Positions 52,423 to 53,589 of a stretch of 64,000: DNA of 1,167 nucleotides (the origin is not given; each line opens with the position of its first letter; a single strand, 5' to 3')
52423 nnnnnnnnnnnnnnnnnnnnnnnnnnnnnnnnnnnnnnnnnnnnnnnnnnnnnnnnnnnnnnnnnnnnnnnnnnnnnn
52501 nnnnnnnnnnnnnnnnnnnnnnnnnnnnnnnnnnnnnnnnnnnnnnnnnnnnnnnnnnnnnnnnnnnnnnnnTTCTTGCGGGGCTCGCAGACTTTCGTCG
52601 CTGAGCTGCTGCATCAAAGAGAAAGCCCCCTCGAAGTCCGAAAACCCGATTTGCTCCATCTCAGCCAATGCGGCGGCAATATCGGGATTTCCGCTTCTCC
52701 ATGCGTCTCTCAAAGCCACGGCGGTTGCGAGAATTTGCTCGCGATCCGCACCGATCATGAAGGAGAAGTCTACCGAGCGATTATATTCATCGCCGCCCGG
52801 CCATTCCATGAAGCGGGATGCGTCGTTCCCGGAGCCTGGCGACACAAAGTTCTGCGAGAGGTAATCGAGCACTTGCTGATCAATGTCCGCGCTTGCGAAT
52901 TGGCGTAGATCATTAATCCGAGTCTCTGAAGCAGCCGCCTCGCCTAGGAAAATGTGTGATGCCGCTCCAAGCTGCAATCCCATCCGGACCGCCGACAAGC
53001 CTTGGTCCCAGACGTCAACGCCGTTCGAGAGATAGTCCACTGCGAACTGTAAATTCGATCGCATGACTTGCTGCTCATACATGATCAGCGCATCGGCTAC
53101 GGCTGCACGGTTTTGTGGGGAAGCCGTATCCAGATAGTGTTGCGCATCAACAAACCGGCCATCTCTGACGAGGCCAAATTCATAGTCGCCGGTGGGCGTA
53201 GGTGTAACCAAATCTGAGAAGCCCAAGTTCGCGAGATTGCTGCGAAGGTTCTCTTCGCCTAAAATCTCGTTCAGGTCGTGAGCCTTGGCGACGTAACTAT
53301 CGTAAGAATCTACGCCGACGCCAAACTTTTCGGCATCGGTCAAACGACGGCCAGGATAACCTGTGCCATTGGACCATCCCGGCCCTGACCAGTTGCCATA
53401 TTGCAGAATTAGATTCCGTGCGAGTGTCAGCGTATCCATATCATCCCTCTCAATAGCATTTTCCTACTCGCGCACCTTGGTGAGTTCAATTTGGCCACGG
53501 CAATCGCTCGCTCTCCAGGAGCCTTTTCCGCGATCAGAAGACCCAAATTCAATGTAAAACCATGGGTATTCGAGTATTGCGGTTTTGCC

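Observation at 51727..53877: Lipoprotein + PLA2-Hint operon: candidate self-cleaving phospholipase toxin/immunity system with Hedgehog-like architecture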

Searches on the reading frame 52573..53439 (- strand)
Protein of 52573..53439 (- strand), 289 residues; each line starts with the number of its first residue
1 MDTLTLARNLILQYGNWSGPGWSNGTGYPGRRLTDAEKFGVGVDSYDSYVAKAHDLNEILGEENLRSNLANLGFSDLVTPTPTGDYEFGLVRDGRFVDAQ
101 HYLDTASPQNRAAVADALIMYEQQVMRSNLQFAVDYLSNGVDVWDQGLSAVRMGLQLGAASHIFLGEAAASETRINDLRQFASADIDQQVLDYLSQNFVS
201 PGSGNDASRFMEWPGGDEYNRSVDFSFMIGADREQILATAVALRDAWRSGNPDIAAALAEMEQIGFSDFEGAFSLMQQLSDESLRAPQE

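Call 9: find_homologous_proteins(query=window:52573-53439:-, max_evalue=0.01)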
Query seq(289 aa) (289 aa): 16 proteins with E <= 0.01 among 6789 candidates.
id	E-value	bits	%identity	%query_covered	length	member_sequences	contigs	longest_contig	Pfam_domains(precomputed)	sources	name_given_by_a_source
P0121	1.3e-95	338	80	67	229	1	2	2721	-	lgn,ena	-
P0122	2.9e-45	173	44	82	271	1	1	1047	-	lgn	-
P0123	7.6e-44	168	42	82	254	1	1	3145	-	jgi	-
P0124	1.1e-43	168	43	82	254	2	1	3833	-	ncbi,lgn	-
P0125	2.5e-43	167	42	82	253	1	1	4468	-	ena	-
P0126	1.4e-40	158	42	82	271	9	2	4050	-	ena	-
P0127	1.4e-39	154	41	81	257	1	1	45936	-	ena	-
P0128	4.2e-37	146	40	82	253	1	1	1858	-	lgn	-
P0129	2.2e-28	118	38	83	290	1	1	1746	-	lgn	-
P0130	4.5e-28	117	36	90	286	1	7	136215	-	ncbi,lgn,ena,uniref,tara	ncbi:hypothetical protein [uncultured Albimonas sp.]|uniref:hypothetical protein n=1 Tax=uncultured 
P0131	1.1e-26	112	35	90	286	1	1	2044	-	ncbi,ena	-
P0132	1.4e-24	105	32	93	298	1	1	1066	-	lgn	-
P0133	6.3e-24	103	39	69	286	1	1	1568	-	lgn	-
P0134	1.4e-23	102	35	81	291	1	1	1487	-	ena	-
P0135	7.4e-23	100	35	70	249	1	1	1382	-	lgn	-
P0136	3.7e-18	84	34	66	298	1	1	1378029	-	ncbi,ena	-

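Call 21: predict_structure(alignment_id=A2)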
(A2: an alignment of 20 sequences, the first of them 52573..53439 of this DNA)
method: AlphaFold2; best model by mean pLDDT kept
length: 289 residues; sequences in the alignment: 20
mean_pLDDT: 81.2   pTM: 0.80
mean pLDDT of the five models: 81.2, 79.5, 79.2, 75.3, 70.7
residues with pLDDT >= 90: 108; 70-90: 107; 50-70: 67; < 50: 7
segments of 3 or more residues with pLDDT < 50: 284-289
pLDDT, mean of each block of 10 residues (from residue 1): 58 70 65 88 88 93 95 94 86 78 96 98 94 86 79 77 87 94 96 96 90 73 86 81 72 64 59 61 47
secondary structure, 60 per line:
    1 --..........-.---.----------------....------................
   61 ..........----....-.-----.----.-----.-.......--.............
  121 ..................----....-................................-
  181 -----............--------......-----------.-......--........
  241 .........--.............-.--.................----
elements in order: H3-12 H35-38 H45-70 H75-78 H99-105 H108-138 H143-146 H148-179 H186-197 H206-211 H225-230 H233-249 H252-264 H269-285

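Call 25: fold_search(model_id=the predicted structure, library=pdb)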
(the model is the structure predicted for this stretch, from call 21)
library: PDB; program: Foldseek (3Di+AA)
matches with E <= 10: 221; with E <= 0.001: 0
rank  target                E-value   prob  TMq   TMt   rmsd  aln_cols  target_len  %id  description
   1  8r2s_B                4.4e-01  0.10  0.16  0.17  21.5       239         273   12  Heme-dependent l-tyrosine hydroxylase (TyrH) from Streptomyces sclerotialus: fourfold mutant (released 2024-12-18)
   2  7kqr_A                8.1e-01  0.08  0.18  0.17  20.6       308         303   12  A 1.89-A resolution substrate-bound crystal structure of heme-dependent tyrosine hydroxylase from S. sclerotialus (released 2021-03-31)
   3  3vw0_D                8.9e-01  0.10  0.18  0.24  13.0       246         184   15  Crystal Structure of The Dequalinum-bound Form of RamR (Transcriptional Regulator of TetR Family) From Salmonella Typh (released 2013-07-03)
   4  3vvx_A                8.9e-01  0.10  0.18  0.22  12.4       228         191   14  Crystal Strucuture of RamR (Transcriptional Regurator of TetR Family) from Salmonella Typhimurium (released 2013-07-03)
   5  8xgo_A                9.4e-01  0.06  0.14  0.14  23.0       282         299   14  a peptide receptor complex structure (released 2024-10-30)
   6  7wv9_R                9.9e-01  0.05  0.14  0.14  20.7       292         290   10  Allosteric modulator ZCZ011 binding to CP55940-bound cannabinoid receptor 1 in complex with Gi protein (released 2022-06-15)
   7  3gs3                  1.3e+00  0.09  0.19  0.21  14.5       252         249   12  Structure of the N-terminal HEAT Domain of Symplekin from D. melanogaster (released 2009-07-14)
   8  7kqt_A                1.3e+00  0.03  0.13  0.12  19.9       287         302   13  A 1.84-A resolution crystal structure of heme-dependent L-tyrosine hydroxylase in complex with 3-fluoro-L-tyrosine and (released 2021-03-31)
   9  9gtv_C                1.3e+00  0.08  0.18  0.22  13.7       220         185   13  Crystal structure of RamR with Tyr59 replaced with para-boronophenylalanine (boronate form) (released 2024-12-25)
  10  7kqu_A                1.3e+00  0.08  0.18  0.18  18.1       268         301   12  A 1.58-A resolution crystal structure of ferric-hydroperoxo intermediate of L-tyrosine hydroxylase in complex with 3-f (released 2021-03-31)
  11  8iru_R                1.3e+00  0.04  0.14  0.15  18.8       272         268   13  Dopamine Receptor D4R-Gi-Rotigotine complex (released 2023-06-21)
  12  8xve_R                1.3e+00  0.03  0.13  0.13  22.9       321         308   10  Cryo-EM structure of ETBR bound with BQ3020 (released 2024-08-28)
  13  7n53_A                1.5e+00  0.09  0.19  0.25  12.1       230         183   14  Complex structure of PAP4 with papaverine (released 2022-06-29)
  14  7n53_B                1.6e+00  0.07  0.16  0.21  16.3       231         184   14  Complex structure of PAP4 with papaverine (released 2022-06-29)
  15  7kqr_B                1.6e+00  0.05  0.18  0.18  22.5       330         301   12  A 1.89-A resolution substrate-bound crystal structure of heme-dependent tyrosine hydroxylase from S. sclerotialus (released 2021-03-31)
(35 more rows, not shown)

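Call 26: search_solved_structures(query=A2, max_evalue=10, show_alignments=4)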
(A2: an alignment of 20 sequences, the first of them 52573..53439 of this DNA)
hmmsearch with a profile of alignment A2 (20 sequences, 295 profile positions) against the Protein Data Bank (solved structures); distinct sequences matched with E-value up to 10: 2.
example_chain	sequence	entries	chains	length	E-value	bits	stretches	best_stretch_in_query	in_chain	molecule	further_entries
9fqr_D0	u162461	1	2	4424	2.2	11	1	163-240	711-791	Dynein axonemal heavy chain 2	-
8j07_k9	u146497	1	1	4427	4.9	9.9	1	163-243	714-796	Dynein axonemal heavy chain 2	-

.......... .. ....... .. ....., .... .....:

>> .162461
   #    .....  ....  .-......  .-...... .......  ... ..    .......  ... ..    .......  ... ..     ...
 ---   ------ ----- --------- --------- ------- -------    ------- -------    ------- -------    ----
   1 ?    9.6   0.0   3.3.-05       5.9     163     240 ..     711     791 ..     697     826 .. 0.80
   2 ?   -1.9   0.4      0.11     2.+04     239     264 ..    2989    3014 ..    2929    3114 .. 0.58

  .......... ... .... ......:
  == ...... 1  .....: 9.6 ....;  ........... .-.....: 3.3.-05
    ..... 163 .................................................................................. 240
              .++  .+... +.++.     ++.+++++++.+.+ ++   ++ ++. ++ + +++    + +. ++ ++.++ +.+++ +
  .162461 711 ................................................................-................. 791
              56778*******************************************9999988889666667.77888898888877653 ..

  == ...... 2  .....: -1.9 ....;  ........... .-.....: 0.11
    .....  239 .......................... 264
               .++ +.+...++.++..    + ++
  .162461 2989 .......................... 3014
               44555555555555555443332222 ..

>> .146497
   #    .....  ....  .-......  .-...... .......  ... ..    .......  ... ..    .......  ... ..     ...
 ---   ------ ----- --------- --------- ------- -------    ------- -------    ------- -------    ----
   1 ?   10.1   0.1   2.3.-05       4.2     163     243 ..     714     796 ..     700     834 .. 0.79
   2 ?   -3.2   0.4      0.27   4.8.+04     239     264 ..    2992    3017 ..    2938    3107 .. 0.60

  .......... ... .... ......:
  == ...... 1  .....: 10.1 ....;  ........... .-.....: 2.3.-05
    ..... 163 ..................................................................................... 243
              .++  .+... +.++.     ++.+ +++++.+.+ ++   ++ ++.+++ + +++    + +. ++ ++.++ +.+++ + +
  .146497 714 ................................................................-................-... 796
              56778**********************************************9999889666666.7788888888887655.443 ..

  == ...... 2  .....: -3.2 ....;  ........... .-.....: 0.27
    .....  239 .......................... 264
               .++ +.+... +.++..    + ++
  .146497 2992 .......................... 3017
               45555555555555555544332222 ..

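Call 46: find_encoding_contigs(protein=P0130, flank=8000, max_places=2)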
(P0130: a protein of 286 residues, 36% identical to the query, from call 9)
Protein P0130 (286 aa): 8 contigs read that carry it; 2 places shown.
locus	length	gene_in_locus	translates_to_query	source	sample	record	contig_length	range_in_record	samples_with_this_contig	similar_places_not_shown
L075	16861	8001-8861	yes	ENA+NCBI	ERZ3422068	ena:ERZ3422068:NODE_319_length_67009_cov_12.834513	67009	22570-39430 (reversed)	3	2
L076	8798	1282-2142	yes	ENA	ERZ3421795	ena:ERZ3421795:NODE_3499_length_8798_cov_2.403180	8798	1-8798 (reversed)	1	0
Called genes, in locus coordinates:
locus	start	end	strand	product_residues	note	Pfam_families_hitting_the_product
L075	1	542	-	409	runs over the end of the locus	PF20706:GT4-conflict (weak), PF00534:Glycos_transf_1 (weak), PF13692:Glyco_trans_1_4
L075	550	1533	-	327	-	PF01073:3Beta_HSD, PF01370:Epimerase, PF02719:Polysacc_synt_2, PF04321:RmlD_sub_bind, PF13460:NAD_binding_10 (weak), PF16363:GDP_Man_Dehyd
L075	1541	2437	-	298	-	PF00483:NTP_transferase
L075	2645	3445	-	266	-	PF02348:CTP_transf_3, PF12804:NTP_transf_3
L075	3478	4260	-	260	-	PF00459:Inositol_P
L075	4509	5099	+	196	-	-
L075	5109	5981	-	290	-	PF00892:EamA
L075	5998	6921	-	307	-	-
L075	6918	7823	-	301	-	PF08241:Methyltransf_11, PF08242:Methyltransf_12, PF13649:Methyltransf_25, PF13847:Methyltransf_31, PF13489:Methyltransf_23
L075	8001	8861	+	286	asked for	-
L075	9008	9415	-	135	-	PF01245:Ribosomal_L19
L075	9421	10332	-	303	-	PF01746:tRNA_m1G_MT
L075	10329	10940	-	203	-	PF01782:RimM, PF05239:PRC, PF24986:PRC_RimM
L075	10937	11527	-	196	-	-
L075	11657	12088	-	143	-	PF00886:Ribosomal_S16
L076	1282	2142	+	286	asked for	-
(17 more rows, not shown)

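Call 47: find_encoding_contigs(protein=P0136, flank=8000, max_places=2)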
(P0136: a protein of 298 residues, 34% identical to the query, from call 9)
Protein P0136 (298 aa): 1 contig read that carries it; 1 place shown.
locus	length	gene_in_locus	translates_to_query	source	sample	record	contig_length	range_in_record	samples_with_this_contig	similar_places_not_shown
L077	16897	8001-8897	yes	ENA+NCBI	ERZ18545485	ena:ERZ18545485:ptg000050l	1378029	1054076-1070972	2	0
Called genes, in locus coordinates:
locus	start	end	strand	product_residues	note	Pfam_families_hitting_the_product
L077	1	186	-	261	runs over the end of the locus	PF00378:ECH_1, PF16113:ECH_2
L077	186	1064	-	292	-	PF01522:Polysacc_deac_1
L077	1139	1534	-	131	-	PF01641:SelR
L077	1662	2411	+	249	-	PF13444:Acetyltransf_5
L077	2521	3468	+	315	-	PF20434:BD-FAE, PF07859:Abhydrolase_3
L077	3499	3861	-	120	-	PF00583:Acetyltransf_1, PF13673:Acetyltransf_10, PF13508:Acetyltransf_7, PF08445:FR47 (faint)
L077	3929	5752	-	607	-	PF01019:G_glu_transpept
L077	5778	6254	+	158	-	PF14196:ATC_hydrolase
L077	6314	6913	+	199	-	PF00691:OmpA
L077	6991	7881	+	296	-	PF20582:UPF0758_N, PF04002:RadC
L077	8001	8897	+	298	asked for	-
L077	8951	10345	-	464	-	PF03315:SDH_beta, PF03313:SDH_alpha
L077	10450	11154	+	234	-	PF00455:DeoRC (faint), PF06026:Rib_5-P_isom_A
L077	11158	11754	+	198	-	-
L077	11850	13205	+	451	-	PF03486:HI0933_like (faint), PF07992:Pyr_redox_2, PF12831:FAD_oxidored (faint), PF13738:Pyr_redox_3, PF00070:Pyr_redox, PF02852:Pyr_redox_dim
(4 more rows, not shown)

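Call 48: find_encoding_contigs(protein=P0127, flank=8000, max_places=2)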
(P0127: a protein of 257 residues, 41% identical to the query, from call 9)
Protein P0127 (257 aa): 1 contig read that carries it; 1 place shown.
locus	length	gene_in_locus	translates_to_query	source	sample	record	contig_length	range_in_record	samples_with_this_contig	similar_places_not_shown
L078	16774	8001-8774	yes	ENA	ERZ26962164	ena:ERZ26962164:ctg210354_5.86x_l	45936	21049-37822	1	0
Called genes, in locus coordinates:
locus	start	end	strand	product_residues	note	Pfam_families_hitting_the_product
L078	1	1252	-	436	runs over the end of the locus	PF00464:SHMT, PF01212:Beta_elim_lyase (weak)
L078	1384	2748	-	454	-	-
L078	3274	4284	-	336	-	PF00005:ABC_tran, PF08402:TOBE_2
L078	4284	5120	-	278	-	PF00528:BPD_transp_1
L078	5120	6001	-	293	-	PF00528:BPD_transp_1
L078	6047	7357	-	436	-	PF01547:SBP_bac_1, PF13416:SBP_bac_8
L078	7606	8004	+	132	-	-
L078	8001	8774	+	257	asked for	-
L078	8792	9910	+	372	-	PF16868:NMT1_3, PF09084:NMT1, PF12974:Phosphonate-bd (faint)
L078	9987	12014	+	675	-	PF06808:DctM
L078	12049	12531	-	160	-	-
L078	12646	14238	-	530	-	PF00204:DNA_gyraseB, PF01751:Toprim, PF00986:DNA_gyraseB_C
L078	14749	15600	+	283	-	PF01063:Aminotran_4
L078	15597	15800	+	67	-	-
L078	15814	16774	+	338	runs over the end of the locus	PF08242:Methyltransf_12, PF13489:Methyltransf_23 (weak), PF13649:Methyltransf_25 (weak)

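Call 55: fold_search(model_id=the predicted structure, library=viral)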
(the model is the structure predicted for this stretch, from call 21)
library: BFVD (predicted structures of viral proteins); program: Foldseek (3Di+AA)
matches with E <= 10: 156; with E <= 0.001: 0
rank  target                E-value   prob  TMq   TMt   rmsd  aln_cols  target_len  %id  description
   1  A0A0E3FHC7            5.5e-01  0.09  0.16  0.23  23.4       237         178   14  Uncharacterized protein [Synechococcus phage ACG-2014f]
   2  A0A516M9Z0            6.4e-01  0.06  0.13  0.10  20.6       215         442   13  (no name in the UniProt tables at hand)
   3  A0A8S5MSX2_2          6.7e-01  0.06  0.15  0.05  21.7       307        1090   12  Tail tape measure protein [Siphoviridae sp. ctDcW16]
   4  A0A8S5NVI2            9.1e-01  0.04  0.13  0.12  18.1       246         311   12  Uncharacterized protein [Siphoviridae sp. ctiPM17]
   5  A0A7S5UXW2            1.2e+00  0.12  0.17  0.26  17.4       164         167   11  Uncharacterized protein [Rhizobium phage RHph_Y65]
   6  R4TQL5                1.2e+00  0.06  0.15  0.09  22.1       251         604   12  (no name in the UniProt tables at hand)
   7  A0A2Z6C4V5            1.2e+00  0.03  0.15  0.05  23.9       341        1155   15  (no name in the UniProt tables at hand)
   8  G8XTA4                1.4e+00  0.03  0.12  0.06  19.9       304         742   11  Tegument protein pp150 [Simian cytomegalovirus (strain Colburn)]
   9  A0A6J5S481            1.4e+00  0.04  0.14  0.04  27.8       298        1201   12  Phage portal protein, HK97 [uncultured Caudovirales phage]
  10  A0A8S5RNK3            1.6e+00  0.04  0.13  0.10  22.4       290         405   10  Tape measure domain protein (Fragment) [virus sp. ctJpG3]
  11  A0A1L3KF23            1.7e+00  0.02  0.14  0.05  24.0       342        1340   12  (no name in the UniProt tables at hand)
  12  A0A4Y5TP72            1.8e+00  0.03  0.15  0.12  20.0       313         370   11  (no name in the UniProt tables at hand)
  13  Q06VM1                2.0e+00  0.05  0.12  0.15  23.6       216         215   14  (no name in the UniProt tables at hand)
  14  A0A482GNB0            2.0e+00  0.03  0.12  0.11  18.2       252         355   12  Uncharacterized protein [Escherichia phage vB_EcoM_Goslar]
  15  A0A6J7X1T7            2.1e+00  0.06  0.14  0.04  15.0       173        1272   14  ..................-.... domain-containing protein [uncultured Caudovirales phage]
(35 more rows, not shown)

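Call 59: search_protein_representatives(alignment_id=A2)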
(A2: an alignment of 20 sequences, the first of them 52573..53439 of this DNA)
Query: 20 sequences, 295 profile positions. Proteins with E-value up to 0.001 (for the whole library): 55; up to 1e-10: 40; up to 1e-30: 32. The best 55 are listed.
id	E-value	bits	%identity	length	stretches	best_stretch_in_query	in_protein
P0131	7.2e-98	344.2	-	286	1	3-277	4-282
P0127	2.4e-93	329.4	-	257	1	1-262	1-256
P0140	8.0e-93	327.7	-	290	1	2-289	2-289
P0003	1.5e-92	326.7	-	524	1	3-293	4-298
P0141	3.2e-86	306.0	-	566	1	4-289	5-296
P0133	3.1e-85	302.7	-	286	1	3-292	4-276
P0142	6.4e-83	295.1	-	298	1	5-294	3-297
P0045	8.2e-83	294.8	-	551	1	3-291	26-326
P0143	4.8e-78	279.1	-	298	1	1-290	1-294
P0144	5.4e-77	275.7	-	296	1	3-287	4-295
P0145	9.3e-75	268.3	-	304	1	4-291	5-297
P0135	1.7e-74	267.5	-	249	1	1-253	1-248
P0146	3.9e-74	266.3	-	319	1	4-274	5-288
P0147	6.3e-73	262.3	-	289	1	1-288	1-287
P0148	1.0e-69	251.8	-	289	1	1-289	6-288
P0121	2.7e-51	191.3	-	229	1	109-293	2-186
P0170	1.8e-20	90.1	-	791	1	6-267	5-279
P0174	6.4e-10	55.5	-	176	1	4-59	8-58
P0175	1.7e-08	50.9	-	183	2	9-60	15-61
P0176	4.3e-07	46.2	-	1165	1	9-66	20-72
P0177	1.4e-06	44.5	-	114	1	5-71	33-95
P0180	1.0e-04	38.4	-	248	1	10-73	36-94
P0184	3.2e-04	36.8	-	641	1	7-70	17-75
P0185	4.8e-04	36.2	-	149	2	9-66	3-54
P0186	8.3e-04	35.4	-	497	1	10-67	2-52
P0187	9.7e-04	35.2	-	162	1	5-65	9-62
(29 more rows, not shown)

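Call 60: search_protein_families(library=pfam, proteins=[P0170, P0174, P0175, P0176, P0177, P0180, P0184, P0185, P0186, P0187], max_evalue=0.1)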
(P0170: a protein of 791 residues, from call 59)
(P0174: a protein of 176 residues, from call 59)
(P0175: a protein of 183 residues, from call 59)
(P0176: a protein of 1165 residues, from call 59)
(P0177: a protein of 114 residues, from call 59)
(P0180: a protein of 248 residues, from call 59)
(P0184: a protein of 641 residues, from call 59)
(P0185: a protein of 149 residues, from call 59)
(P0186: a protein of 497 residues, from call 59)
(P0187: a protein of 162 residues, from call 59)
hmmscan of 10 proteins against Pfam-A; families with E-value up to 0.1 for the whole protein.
P0170 (791 aa): 2 families
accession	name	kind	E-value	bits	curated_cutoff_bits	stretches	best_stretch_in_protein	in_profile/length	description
PF13488.11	Gly-zipper_Omp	-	0.022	15.1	25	1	599-634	2-39/46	Glycine zipper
PF01479.30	S4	-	0.092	12.9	22.8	0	396-419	8-31/48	S4 domain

P0174 (176 aa): 0 families

P0175 (183 aa): 2 families
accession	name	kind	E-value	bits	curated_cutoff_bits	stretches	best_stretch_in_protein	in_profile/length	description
PF03338.20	Pox_J1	-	0.069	13.5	27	0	59-99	33-73/145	Poxvirus J1 protein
PF04522.18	BBMV_Gp1_N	-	0.092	12.8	27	0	41-106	166-229/242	Broad bean mottle virus, Gp1, N-terminal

P0176 (1165 aa): 6 families
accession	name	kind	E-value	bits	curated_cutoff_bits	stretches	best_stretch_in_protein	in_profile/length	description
PF13517.12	FG-GAP_3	-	2.7e-29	102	26.9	4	1025-1084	1-61/61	FG-GAP-like repeat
PF01839.29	FG-GAP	-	4e-16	58.9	22.1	4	1070-1084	6-20/37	FG-GAP repeat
PF07676.18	PD40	-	7.8e-11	42.1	20.9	1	318-347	9-32/38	WD40-like Beta Propeller Repeat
PF00353.25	HemolysinCabind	-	6.1e-06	26.5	23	3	718-753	1-36/36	RTX calcium-binding nonapeptide repeat (4 copies)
PF12256.14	TcdB_toxin_midN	-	3.1e-05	23.8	24.8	0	972-989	29-46/181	Insecticide toxin TcdB middle/N-terminal region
PF00404.24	Dockerin_1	-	0.022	15.4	22.9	0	973-985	33-45/57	Dockerin type I domain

P0177 (114 aa): 0 families

P0180 (248 aa): 1 family
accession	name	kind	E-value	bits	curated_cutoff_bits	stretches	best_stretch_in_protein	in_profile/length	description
PF22737.1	NNH6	-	0.077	13.6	27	0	145-192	20-67/114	NACHT N-terminal Helical domain 6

P0184 (641 aa): 2 families
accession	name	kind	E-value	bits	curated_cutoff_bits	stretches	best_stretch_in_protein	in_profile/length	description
PF05826.17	Phospholip_A2_2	-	0.077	13.6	22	0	39-63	12-36/97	Phospholipase A2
PF03918.19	CcmH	-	0.092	12.4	25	1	56-103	40-84/143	Cytochrome C biogenesis protein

P0185 (149 aa): 0 families

P0186 (497 aa): 0 families

P0187 (162 aa): 0 families

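Call 78: find_encoding_contigs(protein=P0121, flank=3000, max_places=3)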
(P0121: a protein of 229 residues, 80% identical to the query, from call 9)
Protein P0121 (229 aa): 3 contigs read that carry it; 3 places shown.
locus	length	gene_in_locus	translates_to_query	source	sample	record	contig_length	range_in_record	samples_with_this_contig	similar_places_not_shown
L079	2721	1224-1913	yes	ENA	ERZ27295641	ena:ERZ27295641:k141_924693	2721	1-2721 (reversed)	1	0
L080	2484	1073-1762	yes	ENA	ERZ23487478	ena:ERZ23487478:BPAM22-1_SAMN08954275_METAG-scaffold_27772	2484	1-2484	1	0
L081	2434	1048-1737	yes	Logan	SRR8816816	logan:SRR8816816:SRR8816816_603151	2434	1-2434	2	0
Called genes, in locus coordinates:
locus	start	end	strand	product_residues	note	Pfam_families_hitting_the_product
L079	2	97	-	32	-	?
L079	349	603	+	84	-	-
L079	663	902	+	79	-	-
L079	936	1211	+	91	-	-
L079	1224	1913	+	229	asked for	-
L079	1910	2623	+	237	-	-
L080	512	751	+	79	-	-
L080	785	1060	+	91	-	-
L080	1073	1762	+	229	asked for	-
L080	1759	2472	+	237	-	-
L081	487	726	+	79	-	-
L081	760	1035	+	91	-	-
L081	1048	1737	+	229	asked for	-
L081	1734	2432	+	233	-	?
